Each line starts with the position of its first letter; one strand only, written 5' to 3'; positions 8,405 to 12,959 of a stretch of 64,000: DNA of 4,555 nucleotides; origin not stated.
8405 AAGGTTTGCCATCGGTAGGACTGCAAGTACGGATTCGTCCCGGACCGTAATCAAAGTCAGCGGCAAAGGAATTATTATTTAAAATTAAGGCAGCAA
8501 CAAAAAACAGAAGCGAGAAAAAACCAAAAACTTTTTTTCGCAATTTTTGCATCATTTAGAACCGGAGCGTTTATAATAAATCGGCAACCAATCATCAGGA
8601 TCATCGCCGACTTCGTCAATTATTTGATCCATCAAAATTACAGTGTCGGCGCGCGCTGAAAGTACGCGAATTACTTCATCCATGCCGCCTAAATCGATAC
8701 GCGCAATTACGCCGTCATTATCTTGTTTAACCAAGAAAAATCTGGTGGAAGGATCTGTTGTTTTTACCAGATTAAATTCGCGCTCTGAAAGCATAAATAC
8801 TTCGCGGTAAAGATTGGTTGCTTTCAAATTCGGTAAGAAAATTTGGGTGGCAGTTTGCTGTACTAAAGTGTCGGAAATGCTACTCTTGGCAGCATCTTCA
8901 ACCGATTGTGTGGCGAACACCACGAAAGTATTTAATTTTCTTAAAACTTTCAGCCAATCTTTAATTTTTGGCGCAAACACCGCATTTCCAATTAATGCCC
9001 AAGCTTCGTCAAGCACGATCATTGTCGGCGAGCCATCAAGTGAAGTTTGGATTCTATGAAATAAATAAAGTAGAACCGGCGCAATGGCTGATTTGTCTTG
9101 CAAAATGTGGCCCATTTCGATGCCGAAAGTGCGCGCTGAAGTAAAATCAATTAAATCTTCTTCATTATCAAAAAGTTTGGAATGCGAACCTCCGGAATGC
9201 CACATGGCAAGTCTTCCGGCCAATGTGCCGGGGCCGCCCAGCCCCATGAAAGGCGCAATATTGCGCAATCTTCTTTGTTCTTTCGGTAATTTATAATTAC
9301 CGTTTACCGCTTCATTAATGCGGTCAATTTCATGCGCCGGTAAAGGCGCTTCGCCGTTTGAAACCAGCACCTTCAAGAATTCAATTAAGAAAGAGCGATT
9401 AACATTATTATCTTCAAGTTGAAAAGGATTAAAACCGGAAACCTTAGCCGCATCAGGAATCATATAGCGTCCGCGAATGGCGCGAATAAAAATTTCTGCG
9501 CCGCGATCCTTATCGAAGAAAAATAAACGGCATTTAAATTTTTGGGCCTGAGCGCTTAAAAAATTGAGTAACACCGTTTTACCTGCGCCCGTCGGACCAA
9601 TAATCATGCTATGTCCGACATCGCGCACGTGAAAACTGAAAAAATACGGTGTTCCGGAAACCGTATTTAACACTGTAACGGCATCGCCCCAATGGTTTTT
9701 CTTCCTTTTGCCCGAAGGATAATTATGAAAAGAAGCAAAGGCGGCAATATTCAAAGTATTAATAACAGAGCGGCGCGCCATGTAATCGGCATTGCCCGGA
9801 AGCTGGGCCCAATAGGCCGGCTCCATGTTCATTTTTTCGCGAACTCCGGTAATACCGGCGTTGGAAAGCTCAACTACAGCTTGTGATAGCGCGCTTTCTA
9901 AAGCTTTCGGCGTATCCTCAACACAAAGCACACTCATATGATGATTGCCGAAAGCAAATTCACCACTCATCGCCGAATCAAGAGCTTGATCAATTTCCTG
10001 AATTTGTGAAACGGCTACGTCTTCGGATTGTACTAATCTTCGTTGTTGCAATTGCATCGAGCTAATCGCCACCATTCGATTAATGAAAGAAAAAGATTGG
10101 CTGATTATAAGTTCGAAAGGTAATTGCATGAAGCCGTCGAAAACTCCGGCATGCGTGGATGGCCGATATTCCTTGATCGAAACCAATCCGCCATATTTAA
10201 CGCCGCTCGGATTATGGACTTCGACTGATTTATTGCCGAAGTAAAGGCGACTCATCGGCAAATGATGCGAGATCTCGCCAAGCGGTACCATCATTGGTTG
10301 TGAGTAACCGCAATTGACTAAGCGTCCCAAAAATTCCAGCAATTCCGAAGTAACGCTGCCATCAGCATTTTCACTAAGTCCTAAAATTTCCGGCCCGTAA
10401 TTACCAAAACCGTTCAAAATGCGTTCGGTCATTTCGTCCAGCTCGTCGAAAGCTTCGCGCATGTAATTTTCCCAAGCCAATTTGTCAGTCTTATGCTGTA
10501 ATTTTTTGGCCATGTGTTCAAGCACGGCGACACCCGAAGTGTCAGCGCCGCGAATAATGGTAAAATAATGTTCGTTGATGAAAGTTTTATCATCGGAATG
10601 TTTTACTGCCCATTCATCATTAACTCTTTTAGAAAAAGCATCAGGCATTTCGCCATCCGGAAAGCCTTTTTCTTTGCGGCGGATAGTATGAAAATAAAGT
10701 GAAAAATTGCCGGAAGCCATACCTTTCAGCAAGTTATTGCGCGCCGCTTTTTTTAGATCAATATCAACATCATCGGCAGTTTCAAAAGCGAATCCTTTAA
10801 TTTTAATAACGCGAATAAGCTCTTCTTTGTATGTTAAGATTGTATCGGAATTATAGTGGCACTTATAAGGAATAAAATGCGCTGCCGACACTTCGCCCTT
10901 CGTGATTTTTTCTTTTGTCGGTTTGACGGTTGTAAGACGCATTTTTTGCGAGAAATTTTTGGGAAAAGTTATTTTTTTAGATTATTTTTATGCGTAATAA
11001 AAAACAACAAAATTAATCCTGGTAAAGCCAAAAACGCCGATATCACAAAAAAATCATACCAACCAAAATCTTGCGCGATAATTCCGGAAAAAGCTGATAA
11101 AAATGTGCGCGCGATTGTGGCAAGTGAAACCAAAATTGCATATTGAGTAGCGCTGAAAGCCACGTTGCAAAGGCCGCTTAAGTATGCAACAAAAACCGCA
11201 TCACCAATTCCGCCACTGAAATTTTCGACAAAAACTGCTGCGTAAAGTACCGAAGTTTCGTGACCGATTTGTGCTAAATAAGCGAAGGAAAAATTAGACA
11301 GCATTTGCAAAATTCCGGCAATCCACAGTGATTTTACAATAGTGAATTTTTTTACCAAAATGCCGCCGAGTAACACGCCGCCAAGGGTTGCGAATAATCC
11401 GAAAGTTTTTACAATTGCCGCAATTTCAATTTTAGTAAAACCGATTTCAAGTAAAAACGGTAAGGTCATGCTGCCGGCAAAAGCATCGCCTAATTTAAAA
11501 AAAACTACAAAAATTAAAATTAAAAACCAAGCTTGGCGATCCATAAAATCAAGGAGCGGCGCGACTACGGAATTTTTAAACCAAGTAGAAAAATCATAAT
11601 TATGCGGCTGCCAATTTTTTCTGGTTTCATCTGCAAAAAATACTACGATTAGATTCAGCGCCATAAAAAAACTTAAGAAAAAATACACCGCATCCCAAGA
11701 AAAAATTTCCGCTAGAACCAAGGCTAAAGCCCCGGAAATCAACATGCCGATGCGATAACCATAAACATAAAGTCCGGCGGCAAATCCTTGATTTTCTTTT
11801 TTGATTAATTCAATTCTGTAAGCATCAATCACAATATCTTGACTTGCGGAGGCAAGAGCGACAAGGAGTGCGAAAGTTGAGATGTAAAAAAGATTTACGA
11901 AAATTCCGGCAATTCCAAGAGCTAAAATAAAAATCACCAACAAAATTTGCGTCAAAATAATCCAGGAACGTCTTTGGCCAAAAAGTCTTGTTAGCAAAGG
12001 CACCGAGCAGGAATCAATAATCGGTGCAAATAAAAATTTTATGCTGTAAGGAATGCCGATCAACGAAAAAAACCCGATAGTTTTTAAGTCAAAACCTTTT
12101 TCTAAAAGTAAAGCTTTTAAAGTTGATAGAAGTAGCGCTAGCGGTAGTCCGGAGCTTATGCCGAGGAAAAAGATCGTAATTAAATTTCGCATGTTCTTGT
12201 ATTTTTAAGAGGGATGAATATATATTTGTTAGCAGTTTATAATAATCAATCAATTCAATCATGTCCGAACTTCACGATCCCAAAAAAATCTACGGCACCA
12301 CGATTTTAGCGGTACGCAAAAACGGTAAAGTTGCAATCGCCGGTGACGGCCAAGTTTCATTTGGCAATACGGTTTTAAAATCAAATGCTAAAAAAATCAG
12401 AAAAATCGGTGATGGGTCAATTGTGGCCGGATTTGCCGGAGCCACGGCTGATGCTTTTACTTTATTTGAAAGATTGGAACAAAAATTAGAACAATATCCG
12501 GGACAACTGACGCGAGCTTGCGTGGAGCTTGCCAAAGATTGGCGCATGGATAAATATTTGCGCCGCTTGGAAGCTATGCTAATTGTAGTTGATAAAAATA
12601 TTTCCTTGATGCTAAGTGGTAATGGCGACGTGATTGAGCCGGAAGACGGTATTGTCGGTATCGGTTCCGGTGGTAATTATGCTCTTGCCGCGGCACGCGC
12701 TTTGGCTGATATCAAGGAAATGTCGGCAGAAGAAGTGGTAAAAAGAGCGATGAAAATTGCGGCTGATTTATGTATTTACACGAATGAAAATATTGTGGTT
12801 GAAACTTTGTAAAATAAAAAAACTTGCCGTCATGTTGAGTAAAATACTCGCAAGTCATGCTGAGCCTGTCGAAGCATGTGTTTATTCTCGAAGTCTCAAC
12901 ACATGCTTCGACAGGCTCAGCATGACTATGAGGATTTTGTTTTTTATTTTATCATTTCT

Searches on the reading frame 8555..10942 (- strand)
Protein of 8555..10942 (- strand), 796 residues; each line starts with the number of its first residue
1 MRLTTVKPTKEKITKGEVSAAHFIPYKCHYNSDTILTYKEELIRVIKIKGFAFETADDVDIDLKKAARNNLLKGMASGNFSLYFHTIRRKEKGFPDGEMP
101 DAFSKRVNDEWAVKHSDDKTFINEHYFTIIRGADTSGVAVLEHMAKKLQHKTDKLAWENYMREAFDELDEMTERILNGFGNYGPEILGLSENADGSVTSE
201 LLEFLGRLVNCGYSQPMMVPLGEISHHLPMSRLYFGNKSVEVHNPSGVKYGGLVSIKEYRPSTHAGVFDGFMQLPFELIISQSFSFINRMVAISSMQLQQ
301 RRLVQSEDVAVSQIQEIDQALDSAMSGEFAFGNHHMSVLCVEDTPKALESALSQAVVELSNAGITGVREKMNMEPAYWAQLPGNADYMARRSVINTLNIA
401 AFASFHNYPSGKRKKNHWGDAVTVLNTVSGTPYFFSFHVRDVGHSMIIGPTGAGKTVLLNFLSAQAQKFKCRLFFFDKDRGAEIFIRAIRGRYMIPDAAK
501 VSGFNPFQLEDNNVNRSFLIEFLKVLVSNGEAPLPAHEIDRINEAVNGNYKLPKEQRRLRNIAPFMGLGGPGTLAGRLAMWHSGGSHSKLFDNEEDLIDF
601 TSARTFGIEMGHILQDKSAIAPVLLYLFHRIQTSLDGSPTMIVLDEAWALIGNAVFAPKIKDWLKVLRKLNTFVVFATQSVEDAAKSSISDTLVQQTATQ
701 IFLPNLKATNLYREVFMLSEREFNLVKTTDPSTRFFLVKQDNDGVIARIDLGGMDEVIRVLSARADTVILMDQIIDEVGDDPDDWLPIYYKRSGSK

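Call 4: search_protein_families(library=pfam, proteins=[window:8555-10942:-], max_evalue=0.01)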
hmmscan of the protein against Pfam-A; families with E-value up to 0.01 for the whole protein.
window:8555-10942:- (796 aa): 5 families
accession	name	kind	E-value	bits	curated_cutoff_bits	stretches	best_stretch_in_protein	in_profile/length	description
PF03135.19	CagE_TrbE_VirB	-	2.9e-54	184.6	21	1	191-390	7-204/204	CagE, TrbE, VirB family, component of type IV transporter system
PF19044.6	P-loop_TraG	-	1.6e-14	53.9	25.8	2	578-725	188-341/413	TraG P-loop domain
PF12846.13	AAA_10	-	3e-07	30.3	27.5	0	443-515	22-86/362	AAA-like domain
PF13401.12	AAA_22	-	1.6e-05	25.6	27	0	443-474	6-37/130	AAA domain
PF00005.33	ABC_tran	-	0.0069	17.4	25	0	436-468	5-37/137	ABC transporter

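Call 25: find_homologous_proteins(query=window:8555-10942:-, max_evalue=1e-10)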
Query window:8555-10942:- (796 aa): 3173 proteins with E <= 1e-10 among 8000 candidates; the best 120 are listed.
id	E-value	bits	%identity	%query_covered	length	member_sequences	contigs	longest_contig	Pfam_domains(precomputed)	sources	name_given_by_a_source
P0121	0.0e+0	1818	100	100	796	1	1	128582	PF19044.7,PF27097.1,PF13401.13,PF12846.14,PF03135.20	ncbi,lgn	-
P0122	0.0e+0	1641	89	100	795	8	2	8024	PF19044.7,PF27097.1,PF13401.13,PF12846.14,PF03135.20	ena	-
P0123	0.0e+0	1638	88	100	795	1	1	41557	PF19044.7,PF27097.1,PF13401.13,PF12846.14,PF03135.20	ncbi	-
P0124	0.0e+0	1635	88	100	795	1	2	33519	PF19044.7,PF27097.1,PF13401.13,PF12846.14,PF03135.20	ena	-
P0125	0.0e+0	1634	88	100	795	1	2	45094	PF19044.7,PF27097.1,PF13401.13,PF12846.14,PF03135.20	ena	-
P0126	0.0e+0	1633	88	100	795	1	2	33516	PF19044.7,PF27097.1,PF13401.13,PF12846.14,PF03135.20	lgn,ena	-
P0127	0.0e+0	1632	88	100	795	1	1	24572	PF19044.7,PF27097.1,PF13401.13,PF12846.14,PF03135.20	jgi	-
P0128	0.0e+0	1630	88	100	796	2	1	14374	PF19044.7,PF27097.1,PF13401.13,PF12846.14,PF03135.20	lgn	-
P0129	0.0e+0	1629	88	100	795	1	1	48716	PF19044.7,PF27097.1,PF13401.13,PF12846.14,PF03135.20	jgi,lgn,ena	jgi:type IV secretion system protein VirB4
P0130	0.0e+0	1628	88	100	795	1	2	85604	PF19044.7,PF27097.1,PF13401.13,PF12846.14,PF03135.20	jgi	-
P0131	0.0e+0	1627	88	100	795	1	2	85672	PF19044.7,PF27097.1,PF13401.13,PF12846.14,PF03135.20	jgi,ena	-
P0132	0.0e+0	1627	88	100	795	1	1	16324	PF19044.7,PF27097.1,PF13401.13,PF12846.14,PF03135.20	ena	-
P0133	0.0e+0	1626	87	100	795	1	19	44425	PF19044.7,PF27097.1,PF13401.13,PF12846.14,PF03135.20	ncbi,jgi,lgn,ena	jgi:type IV secretion system protein VirB4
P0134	0.0e+0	1626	88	100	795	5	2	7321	PF19044.7,PF27097.1,PF13401.13,PF12846.14,PF03135.20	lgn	-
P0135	0.0e+0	1625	88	100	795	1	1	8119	PF19044.7,PF27097.1,PF13401.13,PF12846.14,PF03135.20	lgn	-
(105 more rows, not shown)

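Call 31: search_solved_structures(query=window:8555-10942:-, max_evalue=0.001, show_alignments=1)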
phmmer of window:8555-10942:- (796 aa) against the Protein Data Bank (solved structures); distinct sequences matched with E-value up to 0.001: 3.
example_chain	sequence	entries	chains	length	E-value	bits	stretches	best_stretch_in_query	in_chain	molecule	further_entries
7o41_A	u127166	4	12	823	7.5e-139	467.6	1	12-792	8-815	TrwK protein | Type IV secretion system protein virB4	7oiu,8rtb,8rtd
7o43_A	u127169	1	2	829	7.7e-139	467.5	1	12-792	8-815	TrwK protein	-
7o42_A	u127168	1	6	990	1.5e-138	466.6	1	12-792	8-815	TrwK protein,Protein hcp1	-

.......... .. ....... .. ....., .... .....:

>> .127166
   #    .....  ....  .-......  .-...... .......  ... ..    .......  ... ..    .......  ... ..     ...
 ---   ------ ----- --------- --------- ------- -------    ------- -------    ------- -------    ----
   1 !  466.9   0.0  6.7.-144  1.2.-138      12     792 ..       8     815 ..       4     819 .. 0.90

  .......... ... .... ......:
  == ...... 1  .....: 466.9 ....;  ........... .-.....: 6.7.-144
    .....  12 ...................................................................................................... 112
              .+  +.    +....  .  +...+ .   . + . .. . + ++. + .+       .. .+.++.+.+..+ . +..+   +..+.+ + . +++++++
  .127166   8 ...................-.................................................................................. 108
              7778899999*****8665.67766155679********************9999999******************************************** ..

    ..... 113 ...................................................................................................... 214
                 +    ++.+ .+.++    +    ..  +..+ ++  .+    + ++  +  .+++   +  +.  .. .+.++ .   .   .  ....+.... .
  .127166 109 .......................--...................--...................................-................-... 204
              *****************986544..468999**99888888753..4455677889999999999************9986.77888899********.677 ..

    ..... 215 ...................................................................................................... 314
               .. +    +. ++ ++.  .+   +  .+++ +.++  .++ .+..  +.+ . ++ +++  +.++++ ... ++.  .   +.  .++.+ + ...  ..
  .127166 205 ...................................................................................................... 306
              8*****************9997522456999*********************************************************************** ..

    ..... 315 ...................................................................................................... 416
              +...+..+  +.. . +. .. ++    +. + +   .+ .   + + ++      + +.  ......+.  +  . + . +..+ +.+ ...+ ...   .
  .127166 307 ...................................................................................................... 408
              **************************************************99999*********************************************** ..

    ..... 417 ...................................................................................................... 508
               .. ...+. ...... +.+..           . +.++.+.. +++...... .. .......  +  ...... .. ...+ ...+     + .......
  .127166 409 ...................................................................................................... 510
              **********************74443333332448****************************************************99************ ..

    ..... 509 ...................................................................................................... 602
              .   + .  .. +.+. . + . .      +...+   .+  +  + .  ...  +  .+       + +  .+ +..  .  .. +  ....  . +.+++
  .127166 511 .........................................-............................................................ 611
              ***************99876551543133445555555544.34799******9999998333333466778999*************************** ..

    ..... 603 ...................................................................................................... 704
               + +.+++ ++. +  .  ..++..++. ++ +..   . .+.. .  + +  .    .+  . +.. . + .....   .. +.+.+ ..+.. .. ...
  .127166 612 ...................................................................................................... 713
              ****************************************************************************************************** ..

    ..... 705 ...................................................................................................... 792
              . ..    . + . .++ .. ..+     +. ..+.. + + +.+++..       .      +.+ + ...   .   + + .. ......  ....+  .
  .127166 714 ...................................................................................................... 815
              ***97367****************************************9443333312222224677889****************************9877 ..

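Call 32: search_dna_similar(query=window:8555-10942:-, collection=plasmids, mode=protein, max_rows=40, rows=spread)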
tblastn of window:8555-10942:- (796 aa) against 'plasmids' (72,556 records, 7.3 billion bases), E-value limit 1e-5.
The search stops at 5000 records and this limit was reached: more records match than are counted here, and every count below describes the 5000 best-scoring records only.
Records with a match: at least 5000; places in all: 5352; records where one place covers at least 80% of the query: 4897.
Best place of each record, by identity: <60% 5000.
By first word of the organism name: Escherichia 1379; Klebsiella 812; Salmonella 315; Enterobacter 247; Agrobacterium 230; Campylobacter 216; Rhizobium 213; Citrobacter 164; Xanthomonas 124; Sinorhizobium 120; and 166 more.
By predicted mobility (MOB-suite, as given by PLSDB): conjugative 4203; non-mobilizable 543; mobilizable 254.
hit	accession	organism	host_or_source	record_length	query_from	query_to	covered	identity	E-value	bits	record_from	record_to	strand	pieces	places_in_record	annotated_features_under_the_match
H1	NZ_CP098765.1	Sphingomonas aerolata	cloud water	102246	1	787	99%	40.2%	0e+0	603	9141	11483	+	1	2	VirB4 family type IV secretion/conjugal transfer ATPase | type IV secretion system protein VirB3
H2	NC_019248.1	Bartonella sp. TT0105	Mus caroli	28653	14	793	98%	36.4%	7e-154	504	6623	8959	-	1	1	VirB4 family type IV secretion/conjugal transfer ATPase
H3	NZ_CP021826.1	Sinorhizobium meliloti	Medicago truncatula,Single Cell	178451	3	786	98%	35.1%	1e-156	513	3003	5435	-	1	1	VirB4 family type IV secretion/conjugal transfer ATPase | VirB3 family type IV secretion system protein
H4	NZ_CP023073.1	Sinorhizobium fredii CCBAU 83666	G.max,nodule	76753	3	786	98%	34.7%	9e-157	513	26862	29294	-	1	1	VirB4 family type IV secretion/conjugal transfer ATPase | VirB3 family type IV secretion system protein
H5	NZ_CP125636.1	Rhizobium leguminosarum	Phaseolus vulgaris,Pure culture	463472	17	792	97%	34.7%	2e-147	486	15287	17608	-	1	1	VirB4 family type IV secretion system protein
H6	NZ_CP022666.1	Rhizobium leguminosarum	single cell,root nodules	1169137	8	792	99%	33.8%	8e-142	469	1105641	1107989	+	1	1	record has no annotation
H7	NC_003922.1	Xanthomonas citri pv. citri str. 306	-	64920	1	796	100%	32.3%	4e-118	400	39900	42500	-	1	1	type VI secretion protein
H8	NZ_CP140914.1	Sinorhizobium medicae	Medicago lupulina,whole organism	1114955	15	792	98%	31.7%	2e-109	375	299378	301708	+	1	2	record has no annotation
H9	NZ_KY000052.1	Agrobacterium radiobacter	-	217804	17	792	97%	30.3%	2e-104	361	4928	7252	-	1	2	virB4: type IV secretion/conjugal transfer ATPase VirB4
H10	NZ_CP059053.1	Pseudomonas putida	soil,coke and gas plant treatment ...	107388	1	796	100%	28.9%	4e-99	345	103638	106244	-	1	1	type VI secretion protein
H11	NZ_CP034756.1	Enterobacter hormaechei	Homo sapiens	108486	6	778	97%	29.5%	1e-90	320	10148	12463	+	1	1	VirB4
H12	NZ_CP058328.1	Klebsiella pneumoniae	Homo sapiens,urine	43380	15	793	98%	29.2%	4e-94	330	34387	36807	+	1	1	VirB3 family type IV secretion system protein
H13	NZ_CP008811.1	Campylobacter fetus subsp. venerealis 97/608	bovine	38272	23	763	93%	30.7%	2e-86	346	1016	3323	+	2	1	VirB3 family type IV secretion system protein | hypothetical protein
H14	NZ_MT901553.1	Klebsiella pneumoniae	-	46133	15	793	98%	29.1%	2e-93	328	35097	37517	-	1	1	VirB3 family type IV secretion system protein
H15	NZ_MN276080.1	Escherichia coli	-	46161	15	793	98%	29.1%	2e-93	328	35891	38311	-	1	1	VirB3 family type IV secretion system protein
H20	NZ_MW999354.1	Klebsiella pneumoniae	-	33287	11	793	98%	28.8%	1e-99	347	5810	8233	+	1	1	VirB4 family type IV secretion/conjugal transfer ATPase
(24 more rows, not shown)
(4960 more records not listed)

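Call 33: get_annotated_region(hit=H9, flank=200)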
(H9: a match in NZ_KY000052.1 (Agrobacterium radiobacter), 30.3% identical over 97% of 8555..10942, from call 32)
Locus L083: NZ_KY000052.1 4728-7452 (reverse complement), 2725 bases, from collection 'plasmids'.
description: Agrobacterium radiobacter strain CFBP7000 plasmid pTi_CFBP7000, complete sequence
organism: Agrobacterium radiobacter (NCBI taxid 362)
taxonomy: Bacteria; Pseudomonadota; Alphaproteobacteria; Hyphomicrobiales; Rhizobiaceae; Agrobacterium; Agrobacterium radiobacter
host: -; source: -; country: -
typing (MOB-suite, as given by PLSDB): non-mobilizable; replicon rep_cluster_490; mating-pair formation MPF_T
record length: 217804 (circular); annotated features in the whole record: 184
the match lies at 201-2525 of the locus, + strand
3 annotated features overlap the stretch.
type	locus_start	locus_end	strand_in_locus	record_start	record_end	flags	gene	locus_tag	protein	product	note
CDS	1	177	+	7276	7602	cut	-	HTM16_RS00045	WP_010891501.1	type IV secretion system protein VirB3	-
CDS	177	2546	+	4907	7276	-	virB4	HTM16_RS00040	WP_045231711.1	type IV secretion/conjugal transfer ATPase VirB4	-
CDS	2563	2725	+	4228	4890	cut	virB5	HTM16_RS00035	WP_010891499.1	pilin minor subunit VirB5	-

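Call 34: get_annotated_region(hit=H20, flank=200)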
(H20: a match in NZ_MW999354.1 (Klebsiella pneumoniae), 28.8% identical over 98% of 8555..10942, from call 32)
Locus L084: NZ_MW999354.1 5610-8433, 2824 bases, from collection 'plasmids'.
description: Klebsiella pneumoniae strain KP12 plasmid pKP12, complete sequence
organism: Klebsiella pneumoniae (NCBI taxid 573)
taxonomy: Bacteria; Pseudomonadota; Gammaproteobacteria; Enterobacterales; Enterobacteriaceae; Klebsiella; Klebsiella pneumoniae
host: -; source: -; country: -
typing (MOB-suite, as given by PLSDB): conjugative; replicon IncX4; relaxase MOBP; mating-pair formation MPF_T
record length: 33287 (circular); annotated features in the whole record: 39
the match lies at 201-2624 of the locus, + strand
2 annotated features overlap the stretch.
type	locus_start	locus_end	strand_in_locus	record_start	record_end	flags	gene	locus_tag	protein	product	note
CDS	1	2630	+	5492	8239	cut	-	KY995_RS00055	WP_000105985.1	VirB4 family type IV secretion/conjugal transfer ATPase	-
CDS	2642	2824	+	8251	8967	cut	-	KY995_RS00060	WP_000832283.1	type IV secretion system protein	-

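Call 35: get_annotated_region(hit=H1, flank=200)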
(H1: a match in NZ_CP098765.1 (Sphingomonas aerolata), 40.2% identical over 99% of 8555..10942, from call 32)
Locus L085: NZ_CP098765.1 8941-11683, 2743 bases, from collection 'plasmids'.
description: Sphingomonas aerolata strain PDD-32b-11 plasmid unnamed3, complete sequence
organism: Sphingomonas aerolata (NCBI taxid 185951)
taxonomy: Bacteria; Pseudomonadota; Alphaproteobacteria; Sphingomonadales; Sphingomonadaceae; Sphingomonas; Sphingomonas aerolata
host: -; source: cloud water; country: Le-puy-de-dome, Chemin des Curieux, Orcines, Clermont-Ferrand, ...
typing (MOB-suite, as given by PLSDB): non-mobilizable
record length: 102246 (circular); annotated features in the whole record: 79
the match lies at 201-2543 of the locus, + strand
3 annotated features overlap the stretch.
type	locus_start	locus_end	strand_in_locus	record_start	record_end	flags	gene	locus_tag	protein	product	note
CDS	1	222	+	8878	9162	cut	-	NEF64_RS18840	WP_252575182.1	type IV secretion system protein VirB3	-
CDS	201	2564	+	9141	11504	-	-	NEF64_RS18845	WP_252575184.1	VirB4 family type IV secretion/conjugal transfer ATPase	-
CDS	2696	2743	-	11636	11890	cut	-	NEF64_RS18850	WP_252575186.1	hypothetical protein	-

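Call 85: find_encoding_contigs(protein=P0121, flank=1000, max_places=3)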
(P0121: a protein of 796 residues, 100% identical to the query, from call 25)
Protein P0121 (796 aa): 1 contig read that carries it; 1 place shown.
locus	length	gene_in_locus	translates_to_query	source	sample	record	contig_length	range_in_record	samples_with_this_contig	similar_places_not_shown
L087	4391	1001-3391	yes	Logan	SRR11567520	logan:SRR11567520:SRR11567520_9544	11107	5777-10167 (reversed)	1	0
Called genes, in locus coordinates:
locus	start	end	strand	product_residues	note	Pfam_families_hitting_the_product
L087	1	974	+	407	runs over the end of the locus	PF07690:MFS_1, PF13000:Acatn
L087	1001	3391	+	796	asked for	PF27097:VirB4_TrbE_N, PF13401:AAA_22 (faint), PF03135:CagE_TrbE_VirB, PF12846:AAA_10 (faint), PF19044:P-loop_TraG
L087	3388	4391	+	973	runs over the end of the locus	PF04610:TrbL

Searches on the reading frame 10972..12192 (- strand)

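Call 50: search_protein_families(library=pfam, proteins=[window:10972-12192:-], max_evalue=0.00001)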
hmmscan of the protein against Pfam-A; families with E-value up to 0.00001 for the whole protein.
window:10972-12192:- (407 aa): 2 families
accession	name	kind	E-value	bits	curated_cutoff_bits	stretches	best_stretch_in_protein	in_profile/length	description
PF07690.21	MFS_1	-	4.4e-23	82.2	33.4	1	7-324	1-306/347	Major Facilitator Superfamily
PF13000.13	Acatn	-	3.4e-13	49.4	23.7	1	5-95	6-91/546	Acetyl-coenzyme A transporter 1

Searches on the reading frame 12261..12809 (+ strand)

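Call 50: search_protein_families(library=pfam, proteins=[window:12261-12809:+], max_evalue=0.00001)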
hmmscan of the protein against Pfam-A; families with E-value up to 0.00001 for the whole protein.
window:12261-12809:+ (183 aa): 1 family
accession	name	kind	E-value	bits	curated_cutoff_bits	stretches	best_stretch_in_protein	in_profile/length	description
PF00227.31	Proteasome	-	5e-29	101.7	22.4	1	12-182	4-188/189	Proteasome subunit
